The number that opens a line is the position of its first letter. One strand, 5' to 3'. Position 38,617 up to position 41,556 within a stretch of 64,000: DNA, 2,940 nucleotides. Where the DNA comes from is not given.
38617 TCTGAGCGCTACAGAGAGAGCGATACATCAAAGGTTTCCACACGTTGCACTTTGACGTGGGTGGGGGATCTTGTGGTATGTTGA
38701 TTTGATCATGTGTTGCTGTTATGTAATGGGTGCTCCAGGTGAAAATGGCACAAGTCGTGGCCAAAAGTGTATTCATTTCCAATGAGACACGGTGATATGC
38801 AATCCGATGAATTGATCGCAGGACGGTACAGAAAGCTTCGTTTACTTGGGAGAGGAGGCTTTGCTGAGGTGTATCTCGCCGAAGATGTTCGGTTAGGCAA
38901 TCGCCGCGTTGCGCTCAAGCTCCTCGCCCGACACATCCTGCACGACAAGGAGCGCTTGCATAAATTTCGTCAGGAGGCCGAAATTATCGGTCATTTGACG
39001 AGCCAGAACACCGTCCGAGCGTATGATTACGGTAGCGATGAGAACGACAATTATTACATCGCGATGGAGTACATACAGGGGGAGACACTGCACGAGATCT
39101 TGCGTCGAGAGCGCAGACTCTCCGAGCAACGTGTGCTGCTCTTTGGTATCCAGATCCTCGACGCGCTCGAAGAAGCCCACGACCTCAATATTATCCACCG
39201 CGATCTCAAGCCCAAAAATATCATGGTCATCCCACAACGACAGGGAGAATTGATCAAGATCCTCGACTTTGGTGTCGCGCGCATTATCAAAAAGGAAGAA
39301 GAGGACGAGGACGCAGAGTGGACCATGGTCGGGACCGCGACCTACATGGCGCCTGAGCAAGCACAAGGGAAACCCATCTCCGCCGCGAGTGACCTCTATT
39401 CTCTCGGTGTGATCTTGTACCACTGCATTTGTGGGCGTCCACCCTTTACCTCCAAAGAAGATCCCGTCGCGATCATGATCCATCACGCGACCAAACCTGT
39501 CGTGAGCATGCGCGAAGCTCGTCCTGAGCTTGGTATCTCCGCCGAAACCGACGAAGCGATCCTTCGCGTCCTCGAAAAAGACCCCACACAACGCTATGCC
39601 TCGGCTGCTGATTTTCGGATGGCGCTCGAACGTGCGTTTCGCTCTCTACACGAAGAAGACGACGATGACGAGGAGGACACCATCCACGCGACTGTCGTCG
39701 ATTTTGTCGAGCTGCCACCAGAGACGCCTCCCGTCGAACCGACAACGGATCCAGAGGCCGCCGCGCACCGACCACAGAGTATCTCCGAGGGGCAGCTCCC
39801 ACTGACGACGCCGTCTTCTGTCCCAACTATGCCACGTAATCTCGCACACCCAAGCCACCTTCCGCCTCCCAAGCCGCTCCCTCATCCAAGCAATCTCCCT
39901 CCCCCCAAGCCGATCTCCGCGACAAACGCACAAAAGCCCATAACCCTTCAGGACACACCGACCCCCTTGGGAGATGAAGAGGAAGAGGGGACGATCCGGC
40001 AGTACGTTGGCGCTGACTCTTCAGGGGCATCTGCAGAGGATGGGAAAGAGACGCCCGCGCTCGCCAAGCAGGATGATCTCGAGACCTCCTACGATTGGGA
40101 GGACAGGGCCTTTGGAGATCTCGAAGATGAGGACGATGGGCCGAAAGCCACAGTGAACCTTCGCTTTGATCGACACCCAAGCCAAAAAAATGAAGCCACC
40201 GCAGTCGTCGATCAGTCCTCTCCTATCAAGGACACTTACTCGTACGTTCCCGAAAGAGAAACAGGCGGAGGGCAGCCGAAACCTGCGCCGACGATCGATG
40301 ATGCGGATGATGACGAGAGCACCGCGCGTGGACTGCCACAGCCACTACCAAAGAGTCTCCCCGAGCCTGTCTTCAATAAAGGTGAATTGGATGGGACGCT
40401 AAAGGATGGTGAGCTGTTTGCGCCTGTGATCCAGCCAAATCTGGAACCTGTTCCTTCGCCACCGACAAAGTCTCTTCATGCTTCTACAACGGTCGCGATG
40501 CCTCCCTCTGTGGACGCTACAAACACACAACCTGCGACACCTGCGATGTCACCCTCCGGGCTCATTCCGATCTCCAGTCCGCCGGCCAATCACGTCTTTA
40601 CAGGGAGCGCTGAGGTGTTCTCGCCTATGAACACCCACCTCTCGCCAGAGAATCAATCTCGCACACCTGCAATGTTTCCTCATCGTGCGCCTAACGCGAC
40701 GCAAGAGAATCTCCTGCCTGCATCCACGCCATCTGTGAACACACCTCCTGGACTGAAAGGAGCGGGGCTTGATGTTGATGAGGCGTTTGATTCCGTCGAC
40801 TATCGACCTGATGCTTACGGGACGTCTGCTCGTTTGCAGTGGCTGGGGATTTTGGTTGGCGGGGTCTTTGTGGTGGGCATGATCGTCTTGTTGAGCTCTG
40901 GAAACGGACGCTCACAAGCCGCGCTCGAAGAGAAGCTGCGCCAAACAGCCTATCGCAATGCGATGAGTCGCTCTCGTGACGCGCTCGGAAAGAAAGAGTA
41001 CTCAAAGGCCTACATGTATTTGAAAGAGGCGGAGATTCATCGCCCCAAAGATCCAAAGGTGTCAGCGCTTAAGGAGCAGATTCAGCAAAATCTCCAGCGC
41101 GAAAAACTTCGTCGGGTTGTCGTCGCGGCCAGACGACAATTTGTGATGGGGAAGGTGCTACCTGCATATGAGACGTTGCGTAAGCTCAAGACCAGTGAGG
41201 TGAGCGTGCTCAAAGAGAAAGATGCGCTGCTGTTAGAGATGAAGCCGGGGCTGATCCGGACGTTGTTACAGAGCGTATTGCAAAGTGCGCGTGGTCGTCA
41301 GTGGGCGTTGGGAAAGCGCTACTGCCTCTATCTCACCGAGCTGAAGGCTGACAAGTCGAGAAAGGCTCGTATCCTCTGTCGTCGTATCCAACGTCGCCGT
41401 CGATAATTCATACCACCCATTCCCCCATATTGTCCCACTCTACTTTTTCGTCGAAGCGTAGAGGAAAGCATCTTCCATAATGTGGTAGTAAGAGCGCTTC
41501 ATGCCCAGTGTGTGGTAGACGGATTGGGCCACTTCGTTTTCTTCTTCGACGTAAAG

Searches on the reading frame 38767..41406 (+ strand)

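Call 27: search_protein_families(library=ncbifam, proteins=[window:38767-41406:+])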
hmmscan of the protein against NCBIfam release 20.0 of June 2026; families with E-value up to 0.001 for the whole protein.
window:38767-41406:+ (879 aa): 18 families
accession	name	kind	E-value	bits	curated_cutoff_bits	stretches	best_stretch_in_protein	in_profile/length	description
NF033483.0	PknB_PASTA_kin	equivalog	1.9e-87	294.6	450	1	15-320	3-300/563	Stk1 family PASTA domain-containing Ser/Thr kinase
NF047741.1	antiphage_MADS6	equivalog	1.1e-46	159.6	460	2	129-319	307-490/612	methylation-associated defense system protein kinase MAD6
NF052427.1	StpK7MSMEG_1200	equivalog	2e-45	155.4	900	1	19-293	7-271/601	serine/threonine protein kinase StpK7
TIGR03903.1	TOMM_kin_cyc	equivalog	1.7e-40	138.8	705.75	1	46-283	4-240/1267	TOMM system kinase/cyclase fusion protein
NF009651.0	PRK13184.1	equivalog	8.7e-40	136.5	839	1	19-290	2-290/932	serine/threonine-protein kinase PknD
NF038150.1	lanthi_synth_IV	equivalog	8.9e-34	116.9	650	1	12-338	182-508/851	class IV lanthionine synthetase LanL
NF033442.0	BREX_PglW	equivalog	3e-29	101.5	990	2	12-174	505-663/1391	BREX system serine/threonine kinase PglW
NF053615.1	SerThrKinAfsKStmc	equivalog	1.2e-22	80.4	1300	1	17-423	11-401/809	protein serine/threonine kinase AfsK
NF043056.1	T4SS_LegK1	equivalog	3.1e-18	65.7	550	1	25-217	77-280/516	Dot/Icm T4SS effector kinase LegK1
NF038151.1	lanthi_synth_III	equivalog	4.6e-14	51.8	575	1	35-223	236-425/833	class III lanthionine synthetase LanKC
NF058632.1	SerThrKinPrkT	equivalog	3.5e-11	42.7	280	1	20-169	22-163/322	serine/threonine protein kinase PrkT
TIGR03724.2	arch_bud32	equivalog_domain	8.4e-09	35.2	125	1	63-179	36-139/193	KEOPS complex kinase/ATPase Bud32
NF011463.0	PRK14879.1-4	equivalog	2.1e-08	33.9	188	1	24-179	20-168/237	Kae1-associated kinase Bud32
NF011460.0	PRK14879.1-1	equivalog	2.5e-08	33.3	199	1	56-180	47-165/232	Kae1-associated kinase Bud32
NF007174.0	PRK09605.1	equivalog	1.3e-07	30.5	447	1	56-179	372-481/535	bifunctional N(6)-L-threonylcarbamoyladenine synthase/serine/threonine protein kinase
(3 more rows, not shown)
